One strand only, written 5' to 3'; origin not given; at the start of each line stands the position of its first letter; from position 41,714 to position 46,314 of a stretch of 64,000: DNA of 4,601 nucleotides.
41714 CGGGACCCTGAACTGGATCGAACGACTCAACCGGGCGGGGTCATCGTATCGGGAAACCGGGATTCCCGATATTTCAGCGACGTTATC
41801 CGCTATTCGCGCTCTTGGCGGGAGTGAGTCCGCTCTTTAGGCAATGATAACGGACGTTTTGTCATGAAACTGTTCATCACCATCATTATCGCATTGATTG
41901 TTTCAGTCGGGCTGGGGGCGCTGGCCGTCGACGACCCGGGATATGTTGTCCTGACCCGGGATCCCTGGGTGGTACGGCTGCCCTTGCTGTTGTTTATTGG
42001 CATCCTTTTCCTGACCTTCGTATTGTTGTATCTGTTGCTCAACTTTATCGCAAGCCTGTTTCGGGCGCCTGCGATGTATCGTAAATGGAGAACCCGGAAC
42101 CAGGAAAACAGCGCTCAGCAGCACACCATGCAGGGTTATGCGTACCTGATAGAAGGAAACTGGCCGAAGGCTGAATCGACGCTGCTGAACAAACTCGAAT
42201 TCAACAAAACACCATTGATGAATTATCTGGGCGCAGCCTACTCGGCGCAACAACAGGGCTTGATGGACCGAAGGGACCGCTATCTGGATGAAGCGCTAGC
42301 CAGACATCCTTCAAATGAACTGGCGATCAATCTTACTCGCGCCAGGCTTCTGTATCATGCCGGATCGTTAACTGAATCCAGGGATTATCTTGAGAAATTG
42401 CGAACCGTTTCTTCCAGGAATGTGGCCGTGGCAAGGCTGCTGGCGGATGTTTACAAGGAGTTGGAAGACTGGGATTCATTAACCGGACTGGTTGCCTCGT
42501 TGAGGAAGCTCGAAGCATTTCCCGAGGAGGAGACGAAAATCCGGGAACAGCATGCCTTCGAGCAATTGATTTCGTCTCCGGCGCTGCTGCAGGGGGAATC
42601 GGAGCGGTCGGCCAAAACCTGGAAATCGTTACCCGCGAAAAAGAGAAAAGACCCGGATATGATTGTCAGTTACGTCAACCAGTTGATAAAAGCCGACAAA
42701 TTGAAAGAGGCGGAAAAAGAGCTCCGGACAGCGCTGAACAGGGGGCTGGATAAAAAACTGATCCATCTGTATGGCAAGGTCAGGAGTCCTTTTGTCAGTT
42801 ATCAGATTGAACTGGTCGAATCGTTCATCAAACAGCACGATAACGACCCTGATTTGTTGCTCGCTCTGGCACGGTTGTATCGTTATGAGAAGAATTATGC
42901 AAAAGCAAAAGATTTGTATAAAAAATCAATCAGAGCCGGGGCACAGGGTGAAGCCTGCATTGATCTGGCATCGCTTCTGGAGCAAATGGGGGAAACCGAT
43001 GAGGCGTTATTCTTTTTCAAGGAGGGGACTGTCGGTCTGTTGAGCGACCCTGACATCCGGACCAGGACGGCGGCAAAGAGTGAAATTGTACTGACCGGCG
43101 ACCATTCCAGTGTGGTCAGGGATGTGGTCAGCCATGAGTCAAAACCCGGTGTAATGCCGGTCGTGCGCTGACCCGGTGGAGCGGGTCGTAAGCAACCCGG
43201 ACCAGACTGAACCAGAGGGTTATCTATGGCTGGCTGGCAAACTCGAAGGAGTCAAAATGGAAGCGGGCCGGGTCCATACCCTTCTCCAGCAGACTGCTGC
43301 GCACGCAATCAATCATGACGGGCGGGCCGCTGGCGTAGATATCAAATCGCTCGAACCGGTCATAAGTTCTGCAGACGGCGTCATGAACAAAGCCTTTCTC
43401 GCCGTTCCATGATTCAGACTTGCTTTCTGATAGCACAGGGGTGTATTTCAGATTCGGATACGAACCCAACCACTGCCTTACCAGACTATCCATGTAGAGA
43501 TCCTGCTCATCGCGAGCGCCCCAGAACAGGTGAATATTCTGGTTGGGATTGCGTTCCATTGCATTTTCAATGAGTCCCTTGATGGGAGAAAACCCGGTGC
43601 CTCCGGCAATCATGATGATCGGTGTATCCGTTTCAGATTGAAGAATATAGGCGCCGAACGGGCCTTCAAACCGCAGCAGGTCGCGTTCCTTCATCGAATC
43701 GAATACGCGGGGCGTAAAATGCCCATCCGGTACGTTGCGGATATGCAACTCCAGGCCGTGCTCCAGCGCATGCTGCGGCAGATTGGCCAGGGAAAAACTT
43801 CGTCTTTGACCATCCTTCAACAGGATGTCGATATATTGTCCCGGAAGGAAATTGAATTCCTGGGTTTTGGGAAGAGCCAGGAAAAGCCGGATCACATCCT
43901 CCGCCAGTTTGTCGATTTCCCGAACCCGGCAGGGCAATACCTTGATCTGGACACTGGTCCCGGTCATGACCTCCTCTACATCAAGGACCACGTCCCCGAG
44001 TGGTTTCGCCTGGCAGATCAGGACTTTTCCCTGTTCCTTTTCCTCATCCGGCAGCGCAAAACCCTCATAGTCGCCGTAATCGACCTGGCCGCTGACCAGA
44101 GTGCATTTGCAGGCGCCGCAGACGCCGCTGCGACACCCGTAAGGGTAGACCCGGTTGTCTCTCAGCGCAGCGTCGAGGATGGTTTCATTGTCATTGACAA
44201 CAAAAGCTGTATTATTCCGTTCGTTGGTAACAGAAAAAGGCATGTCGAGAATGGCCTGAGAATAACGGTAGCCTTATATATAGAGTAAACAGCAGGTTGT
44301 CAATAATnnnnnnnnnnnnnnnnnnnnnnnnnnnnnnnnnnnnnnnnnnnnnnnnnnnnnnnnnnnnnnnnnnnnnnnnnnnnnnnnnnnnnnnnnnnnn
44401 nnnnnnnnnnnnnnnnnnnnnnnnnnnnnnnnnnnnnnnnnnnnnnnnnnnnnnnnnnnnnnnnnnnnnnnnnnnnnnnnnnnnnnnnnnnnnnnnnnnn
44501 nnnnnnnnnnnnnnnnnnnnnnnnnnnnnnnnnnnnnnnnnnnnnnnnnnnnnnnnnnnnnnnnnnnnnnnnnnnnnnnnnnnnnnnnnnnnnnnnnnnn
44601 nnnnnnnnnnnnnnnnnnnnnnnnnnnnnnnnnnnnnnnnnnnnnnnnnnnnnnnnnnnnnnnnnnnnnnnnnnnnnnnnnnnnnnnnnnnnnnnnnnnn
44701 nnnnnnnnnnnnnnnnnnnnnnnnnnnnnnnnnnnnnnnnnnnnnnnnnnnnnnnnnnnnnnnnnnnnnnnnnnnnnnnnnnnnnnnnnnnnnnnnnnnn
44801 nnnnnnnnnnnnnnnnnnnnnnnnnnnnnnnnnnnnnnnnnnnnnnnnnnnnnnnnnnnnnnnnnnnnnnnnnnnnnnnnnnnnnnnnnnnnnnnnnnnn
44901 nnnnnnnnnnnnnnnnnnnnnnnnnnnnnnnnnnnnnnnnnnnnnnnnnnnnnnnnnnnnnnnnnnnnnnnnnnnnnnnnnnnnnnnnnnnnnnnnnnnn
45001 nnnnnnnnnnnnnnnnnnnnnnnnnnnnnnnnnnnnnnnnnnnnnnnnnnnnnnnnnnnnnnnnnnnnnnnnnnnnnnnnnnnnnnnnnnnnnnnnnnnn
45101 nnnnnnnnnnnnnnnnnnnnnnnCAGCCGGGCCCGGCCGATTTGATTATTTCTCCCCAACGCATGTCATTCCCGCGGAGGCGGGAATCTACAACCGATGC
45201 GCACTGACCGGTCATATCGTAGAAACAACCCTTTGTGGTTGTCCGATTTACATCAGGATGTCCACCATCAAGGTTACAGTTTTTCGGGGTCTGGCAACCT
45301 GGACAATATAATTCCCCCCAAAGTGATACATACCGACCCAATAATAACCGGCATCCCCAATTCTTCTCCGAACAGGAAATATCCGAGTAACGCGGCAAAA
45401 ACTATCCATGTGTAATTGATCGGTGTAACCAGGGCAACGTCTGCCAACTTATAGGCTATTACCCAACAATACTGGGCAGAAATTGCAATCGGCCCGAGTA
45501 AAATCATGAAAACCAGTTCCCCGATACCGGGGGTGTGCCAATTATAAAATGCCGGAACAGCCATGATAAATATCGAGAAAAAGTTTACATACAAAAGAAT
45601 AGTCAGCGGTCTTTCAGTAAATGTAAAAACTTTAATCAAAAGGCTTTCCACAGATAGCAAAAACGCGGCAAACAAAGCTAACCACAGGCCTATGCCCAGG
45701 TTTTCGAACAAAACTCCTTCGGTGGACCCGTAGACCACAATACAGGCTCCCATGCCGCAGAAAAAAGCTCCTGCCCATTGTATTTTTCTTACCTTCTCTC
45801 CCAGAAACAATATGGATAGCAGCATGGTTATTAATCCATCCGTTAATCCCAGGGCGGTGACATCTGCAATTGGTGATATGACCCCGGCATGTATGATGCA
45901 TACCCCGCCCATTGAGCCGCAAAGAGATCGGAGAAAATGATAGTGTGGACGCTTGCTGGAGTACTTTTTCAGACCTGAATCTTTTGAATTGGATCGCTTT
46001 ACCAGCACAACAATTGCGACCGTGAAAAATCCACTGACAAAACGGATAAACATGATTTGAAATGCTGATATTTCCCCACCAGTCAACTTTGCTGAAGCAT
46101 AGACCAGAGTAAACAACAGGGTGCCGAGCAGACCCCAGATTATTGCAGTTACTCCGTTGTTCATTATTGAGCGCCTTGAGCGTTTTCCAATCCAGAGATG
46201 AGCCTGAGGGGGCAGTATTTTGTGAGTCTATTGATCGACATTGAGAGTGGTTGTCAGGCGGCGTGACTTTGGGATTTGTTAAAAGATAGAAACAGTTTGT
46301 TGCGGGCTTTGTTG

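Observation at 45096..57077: A 35-bp repeat of the mutM 3' end brackets an ~11.9-kb AT-rich, IS-riddled island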

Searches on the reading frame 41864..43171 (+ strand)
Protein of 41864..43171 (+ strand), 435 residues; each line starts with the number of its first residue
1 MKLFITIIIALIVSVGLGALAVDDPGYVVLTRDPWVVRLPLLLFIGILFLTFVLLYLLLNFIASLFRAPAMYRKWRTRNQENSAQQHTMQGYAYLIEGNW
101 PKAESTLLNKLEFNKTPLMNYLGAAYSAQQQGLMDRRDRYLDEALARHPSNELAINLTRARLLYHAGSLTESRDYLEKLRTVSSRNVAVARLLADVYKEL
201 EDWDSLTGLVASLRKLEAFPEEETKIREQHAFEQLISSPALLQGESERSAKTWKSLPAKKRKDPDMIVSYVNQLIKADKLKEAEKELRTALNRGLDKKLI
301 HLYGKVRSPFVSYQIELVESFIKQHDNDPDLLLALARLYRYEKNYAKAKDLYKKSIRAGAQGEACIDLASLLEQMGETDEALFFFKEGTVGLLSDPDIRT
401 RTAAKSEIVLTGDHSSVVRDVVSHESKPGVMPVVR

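Call 7: search_protein_families(library=pfam, proteins=[window:41864-43171:+], max_evalue=0.01)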
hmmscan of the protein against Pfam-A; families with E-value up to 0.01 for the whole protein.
window:41864-43171:+ (435 aa): 14 families
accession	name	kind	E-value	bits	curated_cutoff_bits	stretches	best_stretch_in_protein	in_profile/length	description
PF07219.19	HemY_N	-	7.7e-26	90.7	31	1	26-132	1-107/107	HemY protein N-terminus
PF13428.12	TPR_14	-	2.4e-11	43.6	23.5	0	329-359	1-31/44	Tetratricopeptide repeat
PF14559.12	TPR_19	-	8e-10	39.3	25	1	342-386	4-49/68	Tetratricopeptide repeat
PF07719.23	TPR_2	-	8.8e-09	35.3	27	1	330-357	2-29/34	Tetratricopeptide repeat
PF13424.12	TPR_12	-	1.4e-07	32.1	30.1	1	322-357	38-73/77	Tetratricopeptide repeat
PF13176.12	TPR_7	-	4.5e-07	29.9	27.9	0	332-357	2-29/36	Tetratricopeptide repeat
PF13181.12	TPR_8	-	1.8e-05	25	25.7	0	330-357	2-29/34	Tetratricopeptide repeat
PF13432.12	TPR_16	-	0.00019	22.2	32.7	0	127-179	6-57/65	Tetratricopeptide repeat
PF25062.1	ARM_TT21_N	-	0.00037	20.7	40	0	58-150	109-200/222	Tetratricopeptide repeat protein 21 N-terminal ARM repeat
PF12895.13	ANAPC3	-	0.00064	20.4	27.2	0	317-386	11-80/82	Anaphase-promoting complex, cyclosome, subunit 3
PF13431.12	TPR_17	-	0.0017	18.9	24.4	0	320-349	4-33/34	Tetratricopeptide repeat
PF00515.34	TPR_1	-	0.0035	17.5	27.8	0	330-356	2-28/34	Tetratricopeptide repeat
PF25068.1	ARM_TT21_4th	-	0.0054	17.4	30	0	344-381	14-51/153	Tetratricopeptide repeat protein 21 forth ARM domain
PF24762.1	TPR_IF140-IFT172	-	0.0063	15.6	26.8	1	322-386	190-249/486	IF140/IFT172 TPR domain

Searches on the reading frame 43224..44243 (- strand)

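Call 7: search_protein_families(library=pfam, proteins=[window:43224-44243:-], max_evalue=0.01)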
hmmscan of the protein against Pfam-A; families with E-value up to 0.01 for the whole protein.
window:43224-44243:- (339 aa): 3 families
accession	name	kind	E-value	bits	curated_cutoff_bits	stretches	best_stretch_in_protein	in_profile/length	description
PF00175.26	NAD_binding_1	-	3.2e-24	86.1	22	1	211-315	1-108/109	Oxidoreductase NAD-binding domain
PF00111.32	Fer2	-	2.4e-17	63.1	21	1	8-81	4-76/77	2Fe-2S iron-sulfur cluster binding domain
PF00970.30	FAD_binding_6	-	3.2e-12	47.1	21.1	1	105-198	2-96/99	Oxidoreductase FAD-binding domain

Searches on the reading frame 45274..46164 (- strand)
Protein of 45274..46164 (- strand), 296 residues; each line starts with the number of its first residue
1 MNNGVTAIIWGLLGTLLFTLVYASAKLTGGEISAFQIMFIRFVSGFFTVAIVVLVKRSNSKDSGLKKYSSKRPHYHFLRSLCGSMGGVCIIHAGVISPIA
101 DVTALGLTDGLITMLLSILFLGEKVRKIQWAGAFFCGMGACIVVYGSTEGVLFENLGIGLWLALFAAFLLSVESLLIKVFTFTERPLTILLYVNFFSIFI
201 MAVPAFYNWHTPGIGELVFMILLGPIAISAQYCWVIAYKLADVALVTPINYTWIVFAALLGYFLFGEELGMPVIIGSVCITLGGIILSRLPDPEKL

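Call 6: search_protein_families(library=pfam, proteins=[window:45274-46164:-], max_evalue=0.01)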
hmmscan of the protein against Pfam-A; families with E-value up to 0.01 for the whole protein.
window:45274-46164:- (296 aa): 2 families
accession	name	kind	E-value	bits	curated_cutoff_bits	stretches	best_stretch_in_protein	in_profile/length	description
PF00892.27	EamA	-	3.5e-23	82.8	28.2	2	7-144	3-134/135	EamA-like transporter family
PF05653.20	Mg_trans_NIPA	-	5.1e-06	26.3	26.2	1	235-287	67-119/295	Magnesium transporter NIPA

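Call 19: search_protein_families(library=ncbifam, proteins=[window:45274-46164:-], max_evalue=0.001)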
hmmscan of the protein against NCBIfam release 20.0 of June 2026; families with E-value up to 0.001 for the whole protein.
window:45274-46164:- (296 aa): 4 families
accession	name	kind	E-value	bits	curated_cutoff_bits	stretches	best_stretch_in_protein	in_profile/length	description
TIGR03340.1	phn_DUF6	hypoth_equivalog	1.2e-09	38.2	288.15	1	119-284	109-278/281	phosphonate utilization associated putative membrane protein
TIGR00950.1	2A78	equivalog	4.9e-07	29.4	230.2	1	31-283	15-262/264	carboxylate/amino acid/amine transporter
NF050091.1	ArAmAcExpYddG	equivalog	0.00011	21.9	300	1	9-287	8-282/285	aromatic amino acid exporter YddG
NF008676.0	PRK11689.1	equivalog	0.00016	20.9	194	1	112-286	106-286/297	aromatic amino acid DMT transporter YddG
